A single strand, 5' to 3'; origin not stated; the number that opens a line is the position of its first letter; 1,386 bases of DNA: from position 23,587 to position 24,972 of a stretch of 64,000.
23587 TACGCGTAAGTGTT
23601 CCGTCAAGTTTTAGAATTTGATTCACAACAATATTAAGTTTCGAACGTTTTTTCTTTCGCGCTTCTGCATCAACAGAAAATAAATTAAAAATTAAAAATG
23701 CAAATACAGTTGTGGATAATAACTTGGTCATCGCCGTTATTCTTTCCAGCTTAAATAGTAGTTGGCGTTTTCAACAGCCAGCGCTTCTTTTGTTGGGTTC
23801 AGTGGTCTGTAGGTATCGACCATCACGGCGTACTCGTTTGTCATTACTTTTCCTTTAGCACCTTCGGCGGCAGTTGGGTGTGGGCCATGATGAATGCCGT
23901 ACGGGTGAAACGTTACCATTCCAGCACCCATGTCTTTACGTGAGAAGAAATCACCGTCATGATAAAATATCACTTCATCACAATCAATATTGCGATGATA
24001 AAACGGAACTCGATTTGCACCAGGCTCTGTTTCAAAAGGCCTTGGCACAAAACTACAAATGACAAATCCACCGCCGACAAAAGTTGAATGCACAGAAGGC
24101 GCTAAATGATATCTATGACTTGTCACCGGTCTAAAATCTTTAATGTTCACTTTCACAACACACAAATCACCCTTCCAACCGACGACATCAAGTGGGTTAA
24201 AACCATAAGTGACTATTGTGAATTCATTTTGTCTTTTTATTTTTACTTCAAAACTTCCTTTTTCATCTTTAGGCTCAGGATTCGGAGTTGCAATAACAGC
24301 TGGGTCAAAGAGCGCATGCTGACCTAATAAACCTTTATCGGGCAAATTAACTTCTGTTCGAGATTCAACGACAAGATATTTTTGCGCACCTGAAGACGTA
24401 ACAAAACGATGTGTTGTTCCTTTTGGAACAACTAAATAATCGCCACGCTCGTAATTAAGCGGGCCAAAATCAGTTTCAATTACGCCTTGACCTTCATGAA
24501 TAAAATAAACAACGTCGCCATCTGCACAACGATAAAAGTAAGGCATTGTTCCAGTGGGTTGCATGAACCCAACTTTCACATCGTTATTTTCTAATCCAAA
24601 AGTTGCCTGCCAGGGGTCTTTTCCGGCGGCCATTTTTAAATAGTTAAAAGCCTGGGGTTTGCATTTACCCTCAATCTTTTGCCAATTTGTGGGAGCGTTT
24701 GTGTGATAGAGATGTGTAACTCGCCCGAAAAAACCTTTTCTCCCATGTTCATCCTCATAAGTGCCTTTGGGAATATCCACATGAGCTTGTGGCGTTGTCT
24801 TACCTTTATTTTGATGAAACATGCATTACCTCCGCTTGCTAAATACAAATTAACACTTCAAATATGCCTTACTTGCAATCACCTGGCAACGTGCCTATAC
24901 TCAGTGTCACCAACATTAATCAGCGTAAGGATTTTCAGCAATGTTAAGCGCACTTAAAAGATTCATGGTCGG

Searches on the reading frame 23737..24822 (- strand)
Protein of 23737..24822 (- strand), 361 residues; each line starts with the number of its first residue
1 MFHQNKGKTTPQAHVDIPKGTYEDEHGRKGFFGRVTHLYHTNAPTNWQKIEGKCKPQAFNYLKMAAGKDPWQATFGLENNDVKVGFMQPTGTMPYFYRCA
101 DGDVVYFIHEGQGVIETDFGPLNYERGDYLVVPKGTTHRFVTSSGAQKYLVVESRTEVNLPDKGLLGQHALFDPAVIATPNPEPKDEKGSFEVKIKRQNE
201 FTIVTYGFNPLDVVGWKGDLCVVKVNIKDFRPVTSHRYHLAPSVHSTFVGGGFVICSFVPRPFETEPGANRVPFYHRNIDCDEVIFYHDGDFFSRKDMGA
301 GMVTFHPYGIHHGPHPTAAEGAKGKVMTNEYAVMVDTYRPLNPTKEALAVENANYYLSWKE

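Call 26: search_protein_families(library=pfam, proteins=[window:23737-24822:-], max_evalue=0.01)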
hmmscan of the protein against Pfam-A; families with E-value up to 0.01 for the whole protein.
window:23737-24822:- (361 aa): 4 families
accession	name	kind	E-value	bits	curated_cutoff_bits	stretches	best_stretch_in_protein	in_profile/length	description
PF20510.4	HgmA_N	-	1.7e-14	54.2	20.2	1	97-222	141-268/273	Homogentisate 1,2-dioxygenase N-terminal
PF07883.17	Cupin_2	-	2.9e-05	24.1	27.2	1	104-144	20-60/70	Cupin domain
PF04209.19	HgmA_C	-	0.0038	17.5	21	1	245-360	28-147/153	Homogentisate 1,2-dioxygenase C-terminal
PF02311.25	AraC_binding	-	0.0045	17.2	21.1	1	98-149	19-71/135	AraC-like ligand binding domain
